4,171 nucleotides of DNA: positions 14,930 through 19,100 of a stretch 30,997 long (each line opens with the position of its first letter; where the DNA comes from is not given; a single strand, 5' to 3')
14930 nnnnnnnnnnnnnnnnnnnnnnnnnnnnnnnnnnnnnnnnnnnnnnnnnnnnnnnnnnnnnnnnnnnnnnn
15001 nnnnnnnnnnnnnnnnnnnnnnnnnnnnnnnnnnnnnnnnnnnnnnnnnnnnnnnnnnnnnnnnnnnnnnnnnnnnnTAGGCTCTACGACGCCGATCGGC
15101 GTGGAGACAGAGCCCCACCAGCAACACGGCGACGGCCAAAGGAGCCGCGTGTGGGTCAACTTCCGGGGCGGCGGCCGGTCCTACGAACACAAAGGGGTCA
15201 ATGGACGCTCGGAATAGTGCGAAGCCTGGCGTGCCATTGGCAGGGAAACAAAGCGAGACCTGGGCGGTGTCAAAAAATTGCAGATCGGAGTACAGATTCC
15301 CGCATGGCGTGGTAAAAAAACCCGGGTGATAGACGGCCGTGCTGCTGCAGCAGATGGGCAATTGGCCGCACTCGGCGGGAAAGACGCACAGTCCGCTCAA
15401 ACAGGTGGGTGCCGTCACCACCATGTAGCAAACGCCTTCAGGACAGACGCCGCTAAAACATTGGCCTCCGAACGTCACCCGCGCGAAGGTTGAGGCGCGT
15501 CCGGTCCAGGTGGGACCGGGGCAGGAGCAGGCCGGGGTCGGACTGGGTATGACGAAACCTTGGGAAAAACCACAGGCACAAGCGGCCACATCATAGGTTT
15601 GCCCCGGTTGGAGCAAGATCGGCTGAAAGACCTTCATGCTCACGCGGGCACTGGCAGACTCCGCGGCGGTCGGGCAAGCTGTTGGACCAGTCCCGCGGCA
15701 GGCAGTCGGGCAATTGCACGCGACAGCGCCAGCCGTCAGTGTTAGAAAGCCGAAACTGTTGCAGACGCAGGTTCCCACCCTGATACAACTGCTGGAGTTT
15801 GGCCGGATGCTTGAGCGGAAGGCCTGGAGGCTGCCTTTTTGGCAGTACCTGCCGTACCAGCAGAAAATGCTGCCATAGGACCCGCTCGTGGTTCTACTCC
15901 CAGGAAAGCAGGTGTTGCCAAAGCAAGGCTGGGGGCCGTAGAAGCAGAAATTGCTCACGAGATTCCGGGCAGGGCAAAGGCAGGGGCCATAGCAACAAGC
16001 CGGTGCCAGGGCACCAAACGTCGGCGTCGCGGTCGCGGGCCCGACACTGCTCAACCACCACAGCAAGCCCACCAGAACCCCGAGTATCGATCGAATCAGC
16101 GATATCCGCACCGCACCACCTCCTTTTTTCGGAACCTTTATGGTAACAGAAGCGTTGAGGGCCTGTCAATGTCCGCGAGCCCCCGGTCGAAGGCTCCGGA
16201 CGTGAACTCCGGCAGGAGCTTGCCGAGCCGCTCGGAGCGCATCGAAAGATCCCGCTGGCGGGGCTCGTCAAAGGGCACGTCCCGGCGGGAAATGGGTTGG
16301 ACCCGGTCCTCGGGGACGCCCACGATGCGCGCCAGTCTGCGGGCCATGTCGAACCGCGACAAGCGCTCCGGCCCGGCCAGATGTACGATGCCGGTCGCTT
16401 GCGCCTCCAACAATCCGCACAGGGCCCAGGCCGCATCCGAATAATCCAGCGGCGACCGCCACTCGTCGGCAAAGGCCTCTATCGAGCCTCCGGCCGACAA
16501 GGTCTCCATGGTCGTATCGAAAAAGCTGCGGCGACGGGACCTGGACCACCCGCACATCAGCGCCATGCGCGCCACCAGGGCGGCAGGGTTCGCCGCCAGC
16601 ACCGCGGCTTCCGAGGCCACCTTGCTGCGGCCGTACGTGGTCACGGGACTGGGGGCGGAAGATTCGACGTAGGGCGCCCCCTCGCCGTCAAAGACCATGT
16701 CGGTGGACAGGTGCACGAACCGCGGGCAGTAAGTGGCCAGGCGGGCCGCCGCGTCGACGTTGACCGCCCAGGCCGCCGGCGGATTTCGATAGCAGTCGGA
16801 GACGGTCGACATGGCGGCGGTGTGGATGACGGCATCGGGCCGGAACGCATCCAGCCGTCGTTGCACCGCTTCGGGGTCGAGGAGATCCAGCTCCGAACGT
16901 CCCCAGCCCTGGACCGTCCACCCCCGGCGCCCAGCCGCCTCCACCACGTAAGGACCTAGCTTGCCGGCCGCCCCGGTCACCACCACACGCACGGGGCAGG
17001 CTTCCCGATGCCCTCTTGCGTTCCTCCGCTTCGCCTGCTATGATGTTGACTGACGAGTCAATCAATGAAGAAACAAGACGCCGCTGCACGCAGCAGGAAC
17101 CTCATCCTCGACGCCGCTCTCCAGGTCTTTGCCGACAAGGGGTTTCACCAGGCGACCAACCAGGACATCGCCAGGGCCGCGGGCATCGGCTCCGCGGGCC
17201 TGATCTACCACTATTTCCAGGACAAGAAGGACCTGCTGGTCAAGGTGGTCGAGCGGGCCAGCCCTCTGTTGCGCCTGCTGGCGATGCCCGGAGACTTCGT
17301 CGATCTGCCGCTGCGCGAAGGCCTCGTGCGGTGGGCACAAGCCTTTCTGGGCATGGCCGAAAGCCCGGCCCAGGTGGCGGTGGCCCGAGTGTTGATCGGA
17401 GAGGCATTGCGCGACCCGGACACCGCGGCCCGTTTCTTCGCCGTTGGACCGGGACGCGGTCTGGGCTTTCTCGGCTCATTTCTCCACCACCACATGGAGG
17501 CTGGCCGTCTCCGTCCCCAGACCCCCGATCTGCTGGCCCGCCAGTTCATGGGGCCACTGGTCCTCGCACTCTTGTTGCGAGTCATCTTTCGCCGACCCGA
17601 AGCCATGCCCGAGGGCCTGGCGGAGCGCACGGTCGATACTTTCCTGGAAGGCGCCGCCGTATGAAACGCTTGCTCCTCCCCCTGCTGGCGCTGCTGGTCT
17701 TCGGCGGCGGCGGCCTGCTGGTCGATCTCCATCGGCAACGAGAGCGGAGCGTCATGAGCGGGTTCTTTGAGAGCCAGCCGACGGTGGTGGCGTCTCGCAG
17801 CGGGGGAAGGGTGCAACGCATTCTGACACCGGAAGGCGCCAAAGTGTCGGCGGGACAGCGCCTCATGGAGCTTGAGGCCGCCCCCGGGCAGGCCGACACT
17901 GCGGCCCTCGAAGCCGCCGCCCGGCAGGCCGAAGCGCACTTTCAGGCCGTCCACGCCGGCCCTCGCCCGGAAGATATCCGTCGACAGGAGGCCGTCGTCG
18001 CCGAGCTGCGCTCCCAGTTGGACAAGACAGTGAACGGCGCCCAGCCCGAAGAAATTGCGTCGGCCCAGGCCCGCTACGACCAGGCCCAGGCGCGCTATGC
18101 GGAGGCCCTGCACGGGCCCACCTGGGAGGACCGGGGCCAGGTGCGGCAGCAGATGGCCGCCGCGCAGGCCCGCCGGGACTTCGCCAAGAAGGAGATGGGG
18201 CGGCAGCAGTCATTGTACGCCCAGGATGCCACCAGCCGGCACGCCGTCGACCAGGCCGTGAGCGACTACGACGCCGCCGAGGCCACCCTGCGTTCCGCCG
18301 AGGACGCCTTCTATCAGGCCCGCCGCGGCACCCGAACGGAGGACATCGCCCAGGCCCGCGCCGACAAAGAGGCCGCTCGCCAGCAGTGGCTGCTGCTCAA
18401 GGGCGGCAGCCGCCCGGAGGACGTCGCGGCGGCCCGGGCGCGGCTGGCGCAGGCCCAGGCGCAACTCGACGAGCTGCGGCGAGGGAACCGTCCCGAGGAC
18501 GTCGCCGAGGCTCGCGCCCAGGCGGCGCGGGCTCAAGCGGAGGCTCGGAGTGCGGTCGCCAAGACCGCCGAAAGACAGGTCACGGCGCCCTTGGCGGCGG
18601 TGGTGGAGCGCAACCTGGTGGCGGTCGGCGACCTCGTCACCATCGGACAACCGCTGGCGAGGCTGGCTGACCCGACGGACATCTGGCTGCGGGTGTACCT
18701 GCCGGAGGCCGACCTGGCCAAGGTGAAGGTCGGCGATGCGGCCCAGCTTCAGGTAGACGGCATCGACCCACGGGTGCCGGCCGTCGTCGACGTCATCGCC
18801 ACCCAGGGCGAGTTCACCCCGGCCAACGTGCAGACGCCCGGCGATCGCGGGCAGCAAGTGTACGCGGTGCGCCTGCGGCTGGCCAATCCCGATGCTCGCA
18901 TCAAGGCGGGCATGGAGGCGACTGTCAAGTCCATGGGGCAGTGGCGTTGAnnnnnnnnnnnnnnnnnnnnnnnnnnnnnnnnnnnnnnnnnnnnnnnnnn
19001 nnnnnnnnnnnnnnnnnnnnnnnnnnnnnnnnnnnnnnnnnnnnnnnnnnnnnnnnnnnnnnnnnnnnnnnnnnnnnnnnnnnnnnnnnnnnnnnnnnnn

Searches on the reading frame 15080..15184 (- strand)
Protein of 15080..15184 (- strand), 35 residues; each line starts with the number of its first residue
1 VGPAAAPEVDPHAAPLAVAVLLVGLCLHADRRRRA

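Call 46: search_protein_families(library=ncbifam, proteins=[window:15080-15184:-], max_evalue=10)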
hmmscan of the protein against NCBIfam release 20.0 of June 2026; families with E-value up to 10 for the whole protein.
seq(35 aa): 1 family
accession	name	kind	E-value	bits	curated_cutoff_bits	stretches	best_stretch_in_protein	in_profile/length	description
TIGR03901.2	MYXO-CTERM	domain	0.024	15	20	1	3-34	10-32/34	MYXO-CTERM sorting domain-containing protein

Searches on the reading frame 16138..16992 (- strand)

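Call 19: search_protein_families(library=pfam, proteins=[window:16138-16992:-], max_evalue=0.001)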
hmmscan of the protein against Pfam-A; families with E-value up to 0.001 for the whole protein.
window:16138-16992:- (284 aa): 4 families
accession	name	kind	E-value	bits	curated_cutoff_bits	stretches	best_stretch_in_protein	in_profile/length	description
PF04321.23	RmlD_sub_bind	-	1.2e-50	172.7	27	1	1-257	1-264/287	RmlD substrate binding domain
PF01370.27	Epimerase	-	1.6e-23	83.8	20.9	1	3-198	1-228/240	NAD dependent epimerase/dehydratase family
PF16363.11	GDP_Man_Dehyd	-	9e-13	48.8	27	1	35-144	59-177/332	GDP-mannose 4,6 dehydratase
PF02719.21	Polysacc_synt_2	-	3.8e-06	26.7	20.2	1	36-138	62-156/293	Polysaccharide biosynthesis protein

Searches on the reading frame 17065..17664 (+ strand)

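Call 19: search_protein_families(library=pfam, proteins=[window:17065-17664:+], max_evalue=0.001)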
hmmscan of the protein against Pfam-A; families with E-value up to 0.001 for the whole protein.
window:17065-17664:+ (199 aa): 3 families
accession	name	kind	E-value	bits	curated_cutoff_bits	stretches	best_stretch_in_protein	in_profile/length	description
PF14246.11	TetR_C_7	-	1.1e-17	64.6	22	1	85-194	1-114/119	AefR-like transcriptional repressor, C-terminal domain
PF00440.29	TetR_N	-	3.9e-15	55.8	24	1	14-59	1-45/47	Bacterial regulatory proteins, tetR family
PF16859.10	TetR_C_11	-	8.6e-09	36.2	32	1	83-192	7-112/113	Tetracyclin repressor-like, C-terminal domain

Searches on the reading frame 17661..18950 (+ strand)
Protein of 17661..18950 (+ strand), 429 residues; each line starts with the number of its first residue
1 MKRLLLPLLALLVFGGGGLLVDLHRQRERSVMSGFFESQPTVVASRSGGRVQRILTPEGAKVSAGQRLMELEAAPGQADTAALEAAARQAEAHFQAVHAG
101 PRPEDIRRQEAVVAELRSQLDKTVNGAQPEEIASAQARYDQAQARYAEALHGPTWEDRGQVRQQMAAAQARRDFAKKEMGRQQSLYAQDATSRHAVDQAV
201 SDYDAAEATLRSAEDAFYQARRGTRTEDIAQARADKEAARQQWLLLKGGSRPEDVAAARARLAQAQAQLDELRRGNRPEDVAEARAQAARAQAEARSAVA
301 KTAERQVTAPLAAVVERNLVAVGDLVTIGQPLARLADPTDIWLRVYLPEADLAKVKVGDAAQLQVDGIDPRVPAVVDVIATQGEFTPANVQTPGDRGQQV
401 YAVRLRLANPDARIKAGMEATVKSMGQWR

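Call 68: search_protein_families(library=pfam, proteins=[window:17661-18950:+], max_evalue=0.01)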
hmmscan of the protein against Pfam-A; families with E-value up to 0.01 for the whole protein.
window:17661-18950:+ (429 aa): 3 families
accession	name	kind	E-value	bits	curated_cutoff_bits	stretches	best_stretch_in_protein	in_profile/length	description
PF13437.12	HlyD_3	-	6.1e-16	59.5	22.2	1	307-417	2-106/106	HlyD family secretion protein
PF16576.10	HlyD_D23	-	2.7e-12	46.9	30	1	261-419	62-213/214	Barrel-sandwich domain of CusB or HlyD membrane-fusion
PF00364.28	Biotin_lipoyl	-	1.4e-05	25.3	22.1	0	42-71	44-73/73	Biotin-requiring enzyme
